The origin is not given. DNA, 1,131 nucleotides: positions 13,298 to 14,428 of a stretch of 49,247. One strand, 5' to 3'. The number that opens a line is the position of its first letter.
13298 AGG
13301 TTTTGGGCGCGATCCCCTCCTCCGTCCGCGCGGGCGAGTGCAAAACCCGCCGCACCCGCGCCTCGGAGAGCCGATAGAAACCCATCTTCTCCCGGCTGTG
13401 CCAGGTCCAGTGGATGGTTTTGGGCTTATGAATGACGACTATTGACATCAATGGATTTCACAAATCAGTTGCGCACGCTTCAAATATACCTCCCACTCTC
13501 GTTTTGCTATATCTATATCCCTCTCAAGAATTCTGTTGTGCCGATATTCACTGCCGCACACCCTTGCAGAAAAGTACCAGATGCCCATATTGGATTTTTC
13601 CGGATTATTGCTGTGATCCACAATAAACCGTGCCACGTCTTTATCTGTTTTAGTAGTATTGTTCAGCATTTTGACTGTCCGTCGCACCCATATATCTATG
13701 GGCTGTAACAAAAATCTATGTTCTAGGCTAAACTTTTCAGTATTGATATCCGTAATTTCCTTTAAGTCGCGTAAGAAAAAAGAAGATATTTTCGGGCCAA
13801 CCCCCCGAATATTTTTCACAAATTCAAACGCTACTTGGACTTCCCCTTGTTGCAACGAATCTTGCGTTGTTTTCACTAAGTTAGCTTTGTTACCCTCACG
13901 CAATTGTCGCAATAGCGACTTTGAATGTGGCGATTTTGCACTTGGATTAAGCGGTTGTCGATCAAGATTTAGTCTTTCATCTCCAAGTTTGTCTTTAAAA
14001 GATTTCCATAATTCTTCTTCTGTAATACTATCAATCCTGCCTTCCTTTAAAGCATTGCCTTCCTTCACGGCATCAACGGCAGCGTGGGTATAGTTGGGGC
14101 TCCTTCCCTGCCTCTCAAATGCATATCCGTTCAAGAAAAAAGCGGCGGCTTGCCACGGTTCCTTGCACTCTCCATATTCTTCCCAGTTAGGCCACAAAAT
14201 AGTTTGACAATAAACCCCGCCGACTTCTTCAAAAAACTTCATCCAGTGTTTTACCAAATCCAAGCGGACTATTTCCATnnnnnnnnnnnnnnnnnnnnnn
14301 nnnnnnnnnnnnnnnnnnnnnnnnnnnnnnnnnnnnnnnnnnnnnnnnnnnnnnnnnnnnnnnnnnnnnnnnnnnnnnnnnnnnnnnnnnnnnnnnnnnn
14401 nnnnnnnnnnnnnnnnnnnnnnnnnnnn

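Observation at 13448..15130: AT-rich two-gene cassette pairing a PD-(D/E)xK nuclease with an HhH-GPD glycosylase-like protein and no methyltransferase: candidate base-excision/nuclease defence module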

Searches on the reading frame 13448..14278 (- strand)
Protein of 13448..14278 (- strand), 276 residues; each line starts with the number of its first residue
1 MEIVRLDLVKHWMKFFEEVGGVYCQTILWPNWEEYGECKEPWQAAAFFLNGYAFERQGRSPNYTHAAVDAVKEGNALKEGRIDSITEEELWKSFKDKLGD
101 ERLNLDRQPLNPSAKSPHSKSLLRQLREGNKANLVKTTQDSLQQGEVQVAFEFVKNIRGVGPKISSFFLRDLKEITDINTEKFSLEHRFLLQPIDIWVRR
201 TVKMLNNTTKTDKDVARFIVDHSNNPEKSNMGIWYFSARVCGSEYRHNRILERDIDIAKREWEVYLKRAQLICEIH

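Call 3: search_protein_families(library=pfam, proteins=[window:13448-14278:-], max_evalue=1)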
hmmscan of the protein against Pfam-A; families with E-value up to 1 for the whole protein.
window:13448-14278:- (276 aa): 1 family
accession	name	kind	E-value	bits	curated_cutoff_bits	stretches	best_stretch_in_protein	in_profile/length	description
PF18454.7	Mtd_N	-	0.24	11.8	26.3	1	125-147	2-21/37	Major tropism determinant N-terminal domain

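Call 4: search_protein_families(library=padloc, proteins=[window:13448-14278:-], max_evalue=1)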
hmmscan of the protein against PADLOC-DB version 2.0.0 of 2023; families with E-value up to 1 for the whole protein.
window:13448-14278:- (276 aa): 0 families

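Call 5: search_protein_families(library=ncbifam, proteins=[window:13448-14278:-], max_evalue=1)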
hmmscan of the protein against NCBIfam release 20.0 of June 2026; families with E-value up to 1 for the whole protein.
window:13448-14278:- (276 aa): 0 families

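Call 6: find_homologous_proteins(query=window:13448-14278:-)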
Query window:13448-14278:- (276 aa): 185 proteins with E <= 0.001 among 602 candidates; the best 120 are listed.
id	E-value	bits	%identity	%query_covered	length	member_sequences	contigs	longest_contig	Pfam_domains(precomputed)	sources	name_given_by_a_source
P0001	1.1e-186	637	100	100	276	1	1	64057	-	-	-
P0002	6.1e-76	274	51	94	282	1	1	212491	-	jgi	jgi:hypothetical protein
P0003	1.3e-70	256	49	92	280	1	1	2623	-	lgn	-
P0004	2.3e-65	239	48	95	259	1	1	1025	-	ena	-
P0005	1.9e-64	236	43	94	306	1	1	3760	-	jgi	jgi:hypothetical protein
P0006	1.3e-62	230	47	97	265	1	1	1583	-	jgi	jgi:hypothetical protein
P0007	1.9e-62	230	46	91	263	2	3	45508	-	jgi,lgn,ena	jgi:hypothetical protein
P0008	1.2e-60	224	44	93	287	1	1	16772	-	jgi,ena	-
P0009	1.6e-58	217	46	97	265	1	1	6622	-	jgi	-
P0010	8.8e-52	195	42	95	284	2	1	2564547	-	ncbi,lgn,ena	-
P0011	1.4e-51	194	40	95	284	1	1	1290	-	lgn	-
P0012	3.5e-51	193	40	94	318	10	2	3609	-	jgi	-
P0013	4.6e-51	192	41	94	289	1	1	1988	-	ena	-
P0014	2.2e-50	190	40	95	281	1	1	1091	-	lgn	-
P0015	6.6e-49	185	40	95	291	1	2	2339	-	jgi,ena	jgi:hypothetical protein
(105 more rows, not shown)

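Call 8: search_solved_structures(query=window:13448-14278:-, max_evalue=10)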
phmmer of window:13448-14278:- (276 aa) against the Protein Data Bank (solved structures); distinct sequences matched with E-value up to 10: 2.
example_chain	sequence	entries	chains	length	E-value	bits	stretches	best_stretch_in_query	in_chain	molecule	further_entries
3fhf_A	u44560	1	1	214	0.095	15.8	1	96-172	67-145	N-glycosylase/DNA lyase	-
1vdl_A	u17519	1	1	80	1.2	12.1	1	99-158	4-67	Ubiquitin carboxyl-terminal hydrolase 25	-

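Call 22: find_encoding_contigs(protein=P0002, flank=7000, max_places=2)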
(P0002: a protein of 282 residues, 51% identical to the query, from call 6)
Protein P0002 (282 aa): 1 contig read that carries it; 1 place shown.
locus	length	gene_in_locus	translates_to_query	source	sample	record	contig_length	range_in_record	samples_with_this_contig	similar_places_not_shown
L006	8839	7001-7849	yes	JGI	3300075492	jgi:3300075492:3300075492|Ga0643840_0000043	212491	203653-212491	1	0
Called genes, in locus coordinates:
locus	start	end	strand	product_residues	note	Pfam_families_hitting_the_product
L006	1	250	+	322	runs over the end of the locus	PF02016:Peptidase_S66, PF17676:Peptidase_S66C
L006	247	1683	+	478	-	PF01225:Mur_ligase, PF08245:Mur_ligase_M, PF02875:Mur_ligase_C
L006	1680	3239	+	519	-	PF17899:Peptidase_M61_N, PF05299:Peptidase_M61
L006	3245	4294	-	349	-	PF04613:LpxD, PF00132:Hexapep (weak), PF25084:LbH_EIF2B (faint), PF25087:GMPPB_C, PF00132:Hexapep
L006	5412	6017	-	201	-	-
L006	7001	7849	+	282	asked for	-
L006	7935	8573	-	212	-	PF00665:rve, PF13683:rve_3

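Call 23: find_encoding_contigs(protein=P0007, flank=7000, max_places=2)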
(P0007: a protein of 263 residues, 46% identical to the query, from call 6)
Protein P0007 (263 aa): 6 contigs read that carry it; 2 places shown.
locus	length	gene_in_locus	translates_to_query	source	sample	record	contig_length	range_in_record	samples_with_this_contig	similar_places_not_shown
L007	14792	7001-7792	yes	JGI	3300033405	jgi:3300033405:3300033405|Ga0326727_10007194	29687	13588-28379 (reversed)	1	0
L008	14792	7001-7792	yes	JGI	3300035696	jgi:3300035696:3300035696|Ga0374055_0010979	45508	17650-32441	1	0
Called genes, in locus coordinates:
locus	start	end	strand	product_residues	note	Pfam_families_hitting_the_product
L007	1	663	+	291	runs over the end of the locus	PF00561:Abhydrolase_1, PF12146:Hydrolase_4, PF12697:Abhydrolase_6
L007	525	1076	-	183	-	-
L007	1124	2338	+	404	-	PF03721:UDPG_MGDP_dh_N, PF00984:UDPG_MGDP_dh, PF03720:UDPG_MGDP_dh_C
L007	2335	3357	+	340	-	PF01370:Epimerase, PF13460:NAD_binding_10, PF16363:GDP_Man_Dehyd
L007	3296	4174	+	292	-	PF00535:Glycos_transf_2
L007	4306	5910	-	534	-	-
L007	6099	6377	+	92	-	-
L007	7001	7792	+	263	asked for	-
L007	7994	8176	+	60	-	-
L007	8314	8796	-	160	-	-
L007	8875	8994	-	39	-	-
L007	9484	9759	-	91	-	-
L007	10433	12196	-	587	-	PF13174:TPR_6 (faint), PF07719:TPR_2 (faint), PF13414:TPR_11 (faint), PF13429:TPR_15 (faint), PF14559:TPR_19, PF14561:TPR_20 (faint), PF13432:TPR_16 (weak), PF13428:TPR_14 (weak), +7 more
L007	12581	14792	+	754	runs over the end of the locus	PF07494:Reg_prop (faint), PF13458:Peripla_BP_6, PF01094:ANF_receptor, PF13433:Peripla_BP_5 (weak)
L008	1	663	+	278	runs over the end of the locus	PF00561:Abhydrolase_1, PF12146:Hydrolase_4, PF12697:Abhydrolase_6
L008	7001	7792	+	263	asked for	-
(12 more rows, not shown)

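Call 24: find_encoding_contigs(protein=P0010, flank=7000, max_places=2)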
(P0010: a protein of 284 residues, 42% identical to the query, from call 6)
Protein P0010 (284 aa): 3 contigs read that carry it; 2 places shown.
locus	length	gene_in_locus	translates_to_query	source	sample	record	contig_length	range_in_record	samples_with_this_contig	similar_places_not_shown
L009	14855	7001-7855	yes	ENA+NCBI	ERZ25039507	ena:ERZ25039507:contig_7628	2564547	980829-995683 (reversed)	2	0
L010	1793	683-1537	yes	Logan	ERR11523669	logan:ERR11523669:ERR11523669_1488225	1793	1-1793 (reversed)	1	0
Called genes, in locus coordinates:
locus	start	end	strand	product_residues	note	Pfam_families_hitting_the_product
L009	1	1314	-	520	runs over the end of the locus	-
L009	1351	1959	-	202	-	PF00160:Pro_isomerase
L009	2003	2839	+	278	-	PF00106:adh_short, PF01370:Epimerase, PF08659:KR, PF16363:GDP_Man_Dehyd (weak), PF13561:adh_short_C2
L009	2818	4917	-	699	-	PF03699:UPF0182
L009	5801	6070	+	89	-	-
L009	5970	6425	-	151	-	-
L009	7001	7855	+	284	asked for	-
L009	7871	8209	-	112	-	PF18480:DUF5615 (weak)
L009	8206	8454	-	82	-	PF04255:DUF433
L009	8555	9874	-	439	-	PF01979:Amidohydro_1, PF07969:Amidohydro_3 (faint), PF12890:DHOase, PF01026:TatD_DNase (weak)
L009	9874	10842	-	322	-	PF02729:OTCace_N, PF00185:OTCace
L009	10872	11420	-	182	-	PF00156:Pribosyltran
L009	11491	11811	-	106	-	-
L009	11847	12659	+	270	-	PF00903:Glyoxalase (weak), PF18029:Glyoxalase_6 (faint), PF22677:Ble-like_N (faint), PF00903:Glyoxalase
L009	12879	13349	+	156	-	-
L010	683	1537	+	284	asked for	-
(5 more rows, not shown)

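Call 26: predict_structure(alignment_id=A1)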
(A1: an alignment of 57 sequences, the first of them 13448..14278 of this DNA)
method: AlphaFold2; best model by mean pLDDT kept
length: 276 residues; sequences in the alignment: 57
mean_pLDDT: 95.1   pTM: 0.92
mean pLDDT of the five models: 95.1, 95.1, 94.4, 94.4, 94.3
residues with pLDDT >= 90: 247; 70-90: 27; 50-70: 2; < 50: 0
segments of 3 or more residues with pLDDT < 50: none
pLDDT, mean of each block of 10 residues (from residue 1): 90 98 97 97 98 81 95 94 97 94 90 87 97 98 98 97 98 97 94 98 92 97 98 98 97 96 97 93
secondary structure, 60 per line:
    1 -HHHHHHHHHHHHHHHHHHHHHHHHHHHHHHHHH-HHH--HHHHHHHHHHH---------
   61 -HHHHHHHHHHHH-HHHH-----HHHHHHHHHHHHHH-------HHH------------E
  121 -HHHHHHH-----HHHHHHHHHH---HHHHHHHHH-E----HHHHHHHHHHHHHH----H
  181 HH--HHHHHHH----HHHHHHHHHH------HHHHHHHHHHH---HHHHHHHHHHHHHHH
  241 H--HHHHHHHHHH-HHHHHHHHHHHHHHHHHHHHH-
elements in order: H2-34 H41-51 H62-73 H75-78 H84-97 H122-128 H134-143 H147-155 H162-175 H185-191 H196-205 H212-222 H226-241 H244-253 H255-275

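Call 30: fold_search(model_id=the predicted structure, library=pdb)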
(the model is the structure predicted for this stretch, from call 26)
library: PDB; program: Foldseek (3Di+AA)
matches with E <= 10: 74; with E <= 0.001: 0
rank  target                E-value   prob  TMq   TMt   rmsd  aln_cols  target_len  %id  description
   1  3f10                  3.2e-01  0.89  0.36  0.34   8.5       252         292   11  Crystal structure of Clostridium Acetobutylicum 8-oxoguanine DNA glycosylase in complex with 8-oxoguanosine (released 2009-04-07)
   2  1xg7_B                4.3e-01  0.94  0.48  0.53   7.3       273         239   12  Conserved hypothetical protein Pfu-877259-001 from Pyrococcus furiosus (released 2004-11-23)
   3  8z2n_B                5.8e-01  0.75  0.41  0.40  10.8       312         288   12  Crystal structure of 5-phosphomethyl-2'-deoxyuridine (5-PmdU) glycinyltransferase gp46/PUGT from Pseudomonads phage Pa (released 2024-10-02)
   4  2cwc                  1.2e+00  0.16  0.25  0.25  14.9       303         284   10  Crystal structure of ADP-ribosylglycohydrolase-related protein from Thermus thermophilus HB8 (released 2005-12-18)
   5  3fhg                  1.4e+00  0.77  0.42  0.52   6.1       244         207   14  Crystal structure of Sulfolobus solfataricus 8-oxoguanine DNA glycosylase (SsOgg) (released 2009-05-19)
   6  8iom                  1.6e+00  0.08  0.13  0.16  18.1       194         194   14  Crystal structure of the carboxy-terminal channel-forming domain of Colicin Ib (released 2023-04-05)
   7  7p5j_A                1.8e+00  0.05  0.14  0.11  30.3       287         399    8  Cryo-EM structure of human TTYH1 in GDN (released 2021-08-11)
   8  2woc_A                1.9e+00  0.08  0.21  0.20  17.5       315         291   11  Crystal Structure of the dinitrogenase reductase-activating glycohydrolase (DRAG) from Rhodospirillum rubrum (released 2009-08-11)
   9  6sqg_A                2.0e+00  0.08  0.16  0.20  20.8       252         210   10  Crystal structure of viral rhodopsin OLPVRII (released 2019-11-06)
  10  7za2_A                2.0e+00  0.06  0.16  0.13  25.4       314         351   10  GPC3-Unc5D octamer structure and role in cell migration (released 2022-11-02)
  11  7zaw                  2.0e+00  0.06  0.16  0.13  23.9       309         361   12  GPC3-Unc5D octamer structure and role in cell migration (released 2022-11-02)
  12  4tql_A                2.1e+00  0.08  0.14  0.16  27.4       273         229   13  Computationally designed three helix bundle (released 2014-10-15)
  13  8y4w_A                2.1e+00  0.06  0.15  0.08  18.2       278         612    9  Sialic acid bound form of Tripartite ATP-independent Periplasmic (TRAP) transporter from Fusobacterium nucleatum. (released 2024-12-11)
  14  6jsj_A                2.1e+00  0.04  0.13  0.08  27.6       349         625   11  Structural analysis of a trimeric assembly of the mitochondrial dynamin-like GTPase Mgm1 (released 2020-02-19)
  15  6w4s_F                2.3e+00  0.03  0.12  0.09  23.7       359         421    9  Structure of apo human ferroportin in lipid nanodisc (released 2020-09-09)
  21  8z2n_CA00             3.3e+00  0.16  0.34  0.33  13.1       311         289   11  Crystal structure of 5-phosphomethyl-2'-deoxyuridine (5-PmdU) glycinyltransferase gp46/PUGT from Pseudomonads phage (released 2024-10-02)
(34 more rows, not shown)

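Call 31: search_solved_structures(query=A1, max_evalue=10, show_alignments=4)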
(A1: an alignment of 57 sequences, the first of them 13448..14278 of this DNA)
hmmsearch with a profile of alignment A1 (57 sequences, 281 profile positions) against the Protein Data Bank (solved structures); distinct sequences matched with E-value up to 10: 28.
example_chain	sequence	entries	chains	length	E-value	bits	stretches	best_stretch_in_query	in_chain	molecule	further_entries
4ejy_A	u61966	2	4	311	0.0062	19.6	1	143-224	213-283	3-Methyladenine DNA glycosylase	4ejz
6zl1_A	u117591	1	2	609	0.057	16.4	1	30-117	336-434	Albumin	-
4k71_A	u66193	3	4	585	0.075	16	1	30-117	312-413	Serum albumin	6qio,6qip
8a9q_A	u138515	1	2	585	0.24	14.3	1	31-117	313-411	Albumin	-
1tf0_A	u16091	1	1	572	0.36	13.8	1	30-117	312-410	Serum albumin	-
6m5d_A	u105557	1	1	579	0.37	13.7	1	30-117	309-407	Serum albumin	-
2vdb_A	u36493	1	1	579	0.38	13.7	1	30-117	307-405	SERUM ALBUMIN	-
8y9s_A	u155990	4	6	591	0.38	13.7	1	30-117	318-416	Albumin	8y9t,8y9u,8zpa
8itt_A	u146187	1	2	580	0.38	13.7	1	30-117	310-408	Albumin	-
5gix_A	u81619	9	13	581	0.38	13.7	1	30-117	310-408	Serum albumin | Albumin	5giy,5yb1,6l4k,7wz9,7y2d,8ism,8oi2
1bke_A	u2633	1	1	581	0.38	13.7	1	30-117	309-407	SERUM ALBUMIN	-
3cx9_A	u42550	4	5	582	0.38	13.7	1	30-117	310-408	Serum albumin | Albumin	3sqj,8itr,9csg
9v61_A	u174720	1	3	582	0.38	13.7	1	30-117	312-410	Albumin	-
6je7_A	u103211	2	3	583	0.38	13.7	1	30-117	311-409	Serum albumin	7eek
4n0u_D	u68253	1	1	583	0.38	13.7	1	30-117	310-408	Serum albumin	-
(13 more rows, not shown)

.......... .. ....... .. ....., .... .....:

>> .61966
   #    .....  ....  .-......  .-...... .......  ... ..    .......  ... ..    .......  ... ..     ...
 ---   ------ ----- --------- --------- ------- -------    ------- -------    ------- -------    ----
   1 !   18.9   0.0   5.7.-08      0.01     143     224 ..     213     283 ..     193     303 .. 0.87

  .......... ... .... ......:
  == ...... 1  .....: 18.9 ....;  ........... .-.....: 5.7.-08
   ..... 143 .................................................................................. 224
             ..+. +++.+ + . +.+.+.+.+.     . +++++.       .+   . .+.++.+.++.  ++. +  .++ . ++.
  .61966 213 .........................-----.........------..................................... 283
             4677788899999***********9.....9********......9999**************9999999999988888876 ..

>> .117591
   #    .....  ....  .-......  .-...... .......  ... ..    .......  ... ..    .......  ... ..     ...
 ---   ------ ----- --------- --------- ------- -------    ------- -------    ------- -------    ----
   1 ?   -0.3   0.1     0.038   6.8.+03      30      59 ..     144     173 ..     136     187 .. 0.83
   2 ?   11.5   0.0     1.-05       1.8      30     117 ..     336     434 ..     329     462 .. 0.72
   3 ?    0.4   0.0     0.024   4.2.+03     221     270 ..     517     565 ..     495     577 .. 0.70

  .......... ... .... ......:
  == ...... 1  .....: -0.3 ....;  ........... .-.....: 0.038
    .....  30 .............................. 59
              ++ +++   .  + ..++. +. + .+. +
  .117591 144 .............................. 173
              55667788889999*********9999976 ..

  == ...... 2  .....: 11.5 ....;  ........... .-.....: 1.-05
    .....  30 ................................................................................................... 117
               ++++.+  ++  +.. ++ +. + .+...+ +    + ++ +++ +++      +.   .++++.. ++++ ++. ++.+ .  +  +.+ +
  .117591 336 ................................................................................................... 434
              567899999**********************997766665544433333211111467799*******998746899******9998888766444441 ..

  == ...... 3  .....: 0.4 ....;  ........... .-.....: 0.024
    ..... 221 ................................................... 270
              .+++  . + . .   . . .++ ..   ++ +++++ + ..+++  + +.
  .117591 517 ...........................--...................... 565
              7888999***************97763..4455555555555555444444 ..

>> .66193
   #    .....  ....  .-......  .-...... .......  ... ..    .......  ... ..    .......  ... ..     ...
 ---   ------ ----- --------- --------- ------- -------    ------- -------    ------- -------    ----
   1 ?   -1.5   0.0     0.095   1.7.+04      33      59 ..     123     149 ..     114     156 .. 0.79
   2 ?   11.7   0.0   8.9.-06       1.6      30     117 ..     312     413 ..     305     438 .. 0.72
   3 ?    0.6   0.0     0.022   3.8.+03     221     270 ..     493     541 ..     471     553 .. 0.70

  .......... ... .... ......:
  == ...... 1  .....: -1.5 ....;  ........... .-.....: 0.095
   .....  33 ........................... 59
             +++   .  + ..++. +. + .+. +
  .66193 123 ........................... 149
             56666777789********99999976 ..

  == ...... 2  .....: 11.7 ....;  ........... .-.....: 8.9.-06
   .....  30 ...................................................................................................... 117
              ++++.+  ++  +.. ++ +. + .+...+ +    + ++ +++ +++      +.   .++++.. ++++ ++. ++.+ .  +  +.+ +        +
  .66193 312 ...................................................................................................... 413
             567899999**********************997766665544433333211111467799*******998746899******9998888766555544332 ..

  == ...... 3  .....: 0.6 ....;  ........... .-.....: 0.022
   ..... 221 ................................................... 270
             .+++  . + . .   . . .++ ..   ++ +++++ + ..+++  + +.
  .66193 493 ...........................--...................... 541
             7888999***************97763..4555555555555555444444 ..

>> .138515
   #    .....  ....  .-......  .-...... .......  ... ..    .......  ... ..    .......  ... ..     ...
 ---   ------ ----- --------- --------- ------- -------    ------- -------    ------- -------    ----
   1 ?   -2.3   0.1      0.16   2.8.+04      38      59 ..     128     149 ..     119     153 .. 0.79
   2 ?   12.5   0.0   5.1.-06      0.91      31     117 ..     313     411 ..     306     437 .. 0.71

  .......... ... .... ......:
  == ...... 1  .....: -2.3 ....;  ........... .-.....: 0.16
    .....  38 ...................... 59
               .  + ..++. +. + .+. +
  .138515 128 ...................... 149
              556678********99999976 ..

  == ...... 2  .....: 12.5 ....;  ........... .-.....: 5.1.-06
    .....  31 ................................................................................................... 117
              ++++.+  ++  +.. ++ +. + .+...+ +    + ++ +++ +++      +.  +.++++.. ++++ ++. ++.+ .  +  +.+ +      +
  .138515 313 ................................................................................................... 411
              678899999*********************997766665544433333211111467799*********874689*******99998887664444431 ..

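Call 32: search_protein_families(library=pfam, alignment_id=A1, max_evalue=0.1)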
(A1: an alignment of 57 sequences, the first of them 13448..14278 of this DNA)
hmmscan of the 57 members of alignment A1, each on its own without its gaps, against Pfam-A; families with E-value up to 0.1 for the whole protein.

A. member 1, window:13448-14278:- (276 aa): 0 families

B. families by the number of members that match (of 57 scanned): 21 families
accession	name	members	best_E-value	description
PF22175.2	Ogg-HhH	15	0.00084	8-oxoguanine DNA glycosylase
PF14520.12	HHH_5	3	0.032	Helix-hairpin-helix domain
PF09731.14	Mitofilin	2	0.00042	Mitochondrial inner membrane protein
PF08708.16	PriCT_1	2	0.018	Primase C terminal 1 (PriCT-1)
PF01037.27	AsnC_trans_reg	1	0.0028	Lrp/AsnC ligand binding domain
PF20545.3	DUF6759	1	0.0097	Domain of unknown function (DUF6759)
PF01552.22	Pico_P2B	1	0.012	Picornavirus 2B protein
PF07742.17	BTG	1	0.015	BTG family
PF04931.18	DNA_pol_phi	1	0.024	DNA polymerase phi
PF24669.2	Ddi2_HDD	1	0.025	Ddi2 HDD domain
PF24649.1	DUF7642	1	0.031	Domain of unknown function (DUF7642)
PF18036.7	Ubiquitin_4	1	0.033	Ubiquitin-like domain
PF04286.17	DUF445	1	0.043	Protein of unknown function (DUF445)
PF16870.10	OxoGdeHyase_C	1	0.052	2-oxoglutarate dehydrogenase C-terminal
PF15638.11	Tox-MPTase2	1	0.063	Metallopeptidase toxin 2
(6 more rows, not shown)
